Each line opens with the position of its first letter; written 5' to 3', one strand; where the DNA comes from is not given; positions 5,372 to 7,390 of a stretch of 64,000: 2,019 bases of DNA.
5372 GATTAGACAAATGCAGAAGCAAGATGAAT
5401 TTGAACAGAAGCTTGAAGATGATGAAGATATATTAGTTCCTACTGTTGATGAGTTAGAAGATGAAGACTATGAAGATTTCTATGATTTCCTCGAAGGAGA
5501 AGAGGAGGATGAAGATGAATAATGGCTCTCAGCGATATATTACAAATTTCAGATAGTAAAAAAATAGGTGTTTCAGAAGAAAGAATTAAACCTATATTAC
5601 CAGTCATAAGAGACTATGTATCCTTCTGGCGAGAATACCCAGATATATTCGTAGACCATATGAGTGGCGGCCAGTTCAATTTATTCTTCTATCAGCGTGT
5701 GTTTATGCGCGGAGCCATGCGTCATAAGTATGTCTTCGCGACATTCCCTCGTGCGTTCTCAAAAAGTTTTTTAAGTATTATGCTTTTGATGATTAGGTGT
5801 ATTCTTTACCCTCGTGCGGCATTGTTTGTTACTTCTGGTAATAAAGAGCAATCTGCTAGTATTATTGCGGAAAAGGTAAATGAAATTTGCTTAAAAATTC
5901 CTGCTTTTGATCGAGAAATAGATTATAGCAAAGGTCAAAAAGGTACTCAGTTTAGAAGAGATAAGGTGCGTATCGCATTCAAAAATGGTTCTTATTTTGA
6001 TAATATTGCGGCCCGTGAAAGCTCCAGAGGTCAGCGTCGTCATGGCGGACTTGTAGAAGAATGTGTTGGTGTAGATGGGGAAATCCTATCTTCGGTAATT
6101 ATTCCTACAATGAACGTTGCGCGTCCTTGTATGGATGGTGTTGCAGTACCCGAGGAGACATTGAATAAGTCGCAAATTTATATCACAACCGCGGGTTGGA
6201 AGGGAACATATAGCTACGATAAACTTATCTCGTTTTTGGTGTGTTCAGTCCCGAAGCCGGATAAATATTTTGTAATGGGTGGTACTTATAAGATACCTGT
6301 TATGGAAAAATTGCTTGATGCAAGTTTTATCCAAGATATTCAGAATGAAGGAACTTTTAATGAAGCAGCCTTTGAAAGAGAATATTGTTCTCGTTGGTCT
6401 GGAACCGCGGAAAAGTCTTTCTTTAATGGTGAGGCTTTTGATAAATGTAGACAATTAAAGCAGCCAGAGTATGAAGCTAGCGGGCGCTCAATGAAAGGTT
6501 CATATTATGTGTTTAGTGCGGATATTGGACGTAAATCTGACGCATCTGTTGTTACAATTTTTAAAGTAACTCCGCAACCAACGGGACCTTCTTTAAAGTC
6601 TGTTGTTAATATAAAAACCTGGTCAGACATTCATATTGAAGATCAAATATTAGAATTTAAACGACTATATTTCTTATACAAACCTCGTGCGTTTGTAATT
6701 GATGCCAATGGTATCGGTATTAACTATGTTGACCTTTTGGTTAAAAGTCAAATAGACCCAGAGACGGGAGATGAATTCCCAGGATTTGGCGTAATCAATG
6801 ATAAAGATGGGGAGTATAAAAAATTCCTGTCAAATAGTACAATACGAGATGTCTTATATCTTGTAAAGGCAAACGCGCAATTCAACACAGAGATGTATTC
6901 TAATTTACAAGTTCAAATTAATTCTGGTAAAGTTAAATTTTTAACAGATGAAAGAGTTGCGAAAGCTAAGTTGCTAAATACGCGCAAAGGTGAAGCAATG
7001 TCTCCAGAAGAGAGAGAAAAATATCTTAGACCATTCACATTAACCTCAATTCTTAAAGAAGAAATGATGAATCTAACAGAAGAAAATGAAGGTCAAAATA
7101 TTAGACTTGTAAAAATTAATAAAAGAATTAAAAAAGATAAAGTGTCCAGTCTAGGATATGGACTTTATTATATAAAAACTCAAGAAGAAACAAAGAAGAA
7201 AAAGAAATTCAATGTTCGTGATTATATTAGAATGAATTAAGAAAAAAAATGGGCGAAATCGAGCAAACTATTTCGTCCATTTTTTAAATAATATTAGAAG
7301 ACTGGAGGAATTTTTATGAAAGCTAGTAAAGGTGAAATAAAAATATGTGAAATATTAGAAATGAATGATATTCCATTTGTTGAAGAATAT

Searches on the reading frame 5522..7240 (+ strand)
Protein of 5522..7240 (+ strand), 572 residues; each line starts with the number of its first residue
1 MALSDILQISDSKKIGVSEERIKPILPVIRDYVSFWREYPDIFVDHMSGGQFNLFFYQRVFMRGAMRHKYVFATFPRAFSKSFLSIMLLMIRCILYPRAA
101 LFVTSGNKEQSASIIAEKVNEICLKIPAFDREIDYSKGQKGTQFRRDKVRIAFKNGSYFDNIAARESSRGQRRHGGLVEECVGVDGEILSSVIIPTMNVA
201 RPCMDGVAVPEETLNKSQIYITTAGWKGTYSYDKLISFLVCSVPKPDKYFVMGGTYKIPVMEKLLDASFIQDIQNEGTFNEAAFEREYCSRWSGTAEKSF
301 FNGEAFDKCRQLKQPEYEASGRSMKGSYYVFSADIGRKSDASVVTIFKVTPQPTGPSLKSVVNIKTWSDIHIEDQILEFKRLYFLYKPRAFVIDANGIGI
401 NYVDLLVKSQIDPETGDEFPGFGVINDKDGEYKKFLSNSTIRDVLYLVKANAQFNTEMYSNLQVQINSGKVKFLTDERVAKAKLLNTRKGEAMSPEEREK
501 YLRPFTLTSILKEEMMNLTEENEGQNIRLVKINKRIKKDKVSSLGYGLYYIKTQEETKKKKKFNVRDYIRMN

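Call 91: search_dna_similar(query=window:5522-7240:+, collection=phages, mode=protein, max_rows=15)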
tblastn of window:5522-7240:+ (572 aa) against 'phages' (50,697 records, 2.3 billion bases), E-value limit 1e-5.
Records with a match: 147; places in all: 151; records where one place covers at least 80% of the query: 122.
Best place of each record, by identity: <60% 147.
By first word of the organism name: Bacillus 82; Lactococcus 22; Enterococcus 7; Clostridium 6; Clostridioides 6; Bacteriophage 4; Staphylococcus 4; Mammaliicoccus 4; Geobacillus 2; Brevibacillus 2; and 7 more.
By host as written in the record: Lactococcus lactis 17; Bacillus subtilis BEST7003 11; Bacillus cereus 10; Bacillus anthracis Sterne 10; - 9; Bacillus subtilis 7; Bacillus anthracis 7; Bacillus subtilis subsp. subtilis str. 168 6; and 40 more.
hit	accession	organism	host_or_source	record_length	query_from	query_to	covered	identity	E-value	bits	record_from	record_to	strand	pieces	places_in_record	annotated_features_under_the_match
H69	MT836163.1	Bacteriophage sp.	human fecal samples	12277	1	551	96%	55.4%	0e+0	626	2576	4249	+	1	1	record has no annotation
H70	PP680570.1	Enterococcus phage VRE9_4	Enterococcus faecium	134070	4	551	96%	48.6%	1e-168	536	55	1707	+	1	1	hypothetical protein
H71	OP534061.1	Enterococcus phage H1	Enterococcus faecium 374iF1 (22)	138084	4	551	96%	48.6%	2e-168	536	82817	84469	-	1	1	terminase large subunit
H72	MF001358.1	Enterococcus phage EF1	Enterococcus faecalis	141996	4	551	90%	48.4%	3e-62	511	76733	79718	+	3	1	hypothetical protein (x2) | HNH homing endonuclease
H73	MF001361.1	Enterococcus phage EF5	Enterococcus faecalis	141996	4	551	90%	48.4%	3e-62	511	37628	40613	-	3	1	hypothetical protein (x2) | HNH homing endonuclease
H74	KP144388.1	Geobacillus virus E3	failed fermentation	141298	30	551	91%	46.3%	5e-147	474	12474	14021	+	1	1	putative terminase large subunit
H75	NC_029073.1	Geobacillus virus E3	failed fermentation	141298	30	551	91%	46.3%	5e-147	474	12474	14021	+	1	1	putative terminase large subunit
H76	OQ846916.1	Alicyclobacillus phage KKP_3916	Alicyclobacillus acidoterrestris strain ...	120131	21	551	93%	44.6%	4e-137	446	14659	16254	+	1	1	hypothetical protein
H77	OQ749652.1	Phage Phass-1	human gut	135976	17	551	94%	43.7%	5e-132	431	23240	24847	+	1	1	hypothetical protein (x3)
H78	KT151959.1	Brevibacillus phage Sundance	Brevibacillus laterosporus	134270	30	551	91%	33.7%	7e-80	280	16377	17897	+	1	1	putative protein YonF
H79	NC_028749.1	Brevibacillus phage Sundance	Brevibacillus laterosporus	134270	30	551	91%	33.7%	7e-80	280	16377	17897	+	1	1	DNA-packaging protein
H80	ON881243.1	Bacillus phage PK-3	Bacillus sp.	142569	18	551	93%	30.9%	2e-78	276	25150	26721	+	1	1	hypothetical protein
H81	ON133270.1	Bacillus phage 2S-4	Rosselomorea vietnamensis FJAT-46955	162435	18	551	93%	30.9%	2e-78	275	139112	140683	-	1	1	none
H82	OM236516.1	Bacillus phage FADO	Bacillus subtilis BEST7003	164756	18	551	93%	30.9%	2e-78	275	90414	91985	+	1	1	hypothetical protein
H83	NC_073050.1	Bacillus phage FADO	Bacillus subtilis BEST7003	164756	18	551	93%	30.9%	2e-78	275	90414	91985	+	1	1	hypothetical protein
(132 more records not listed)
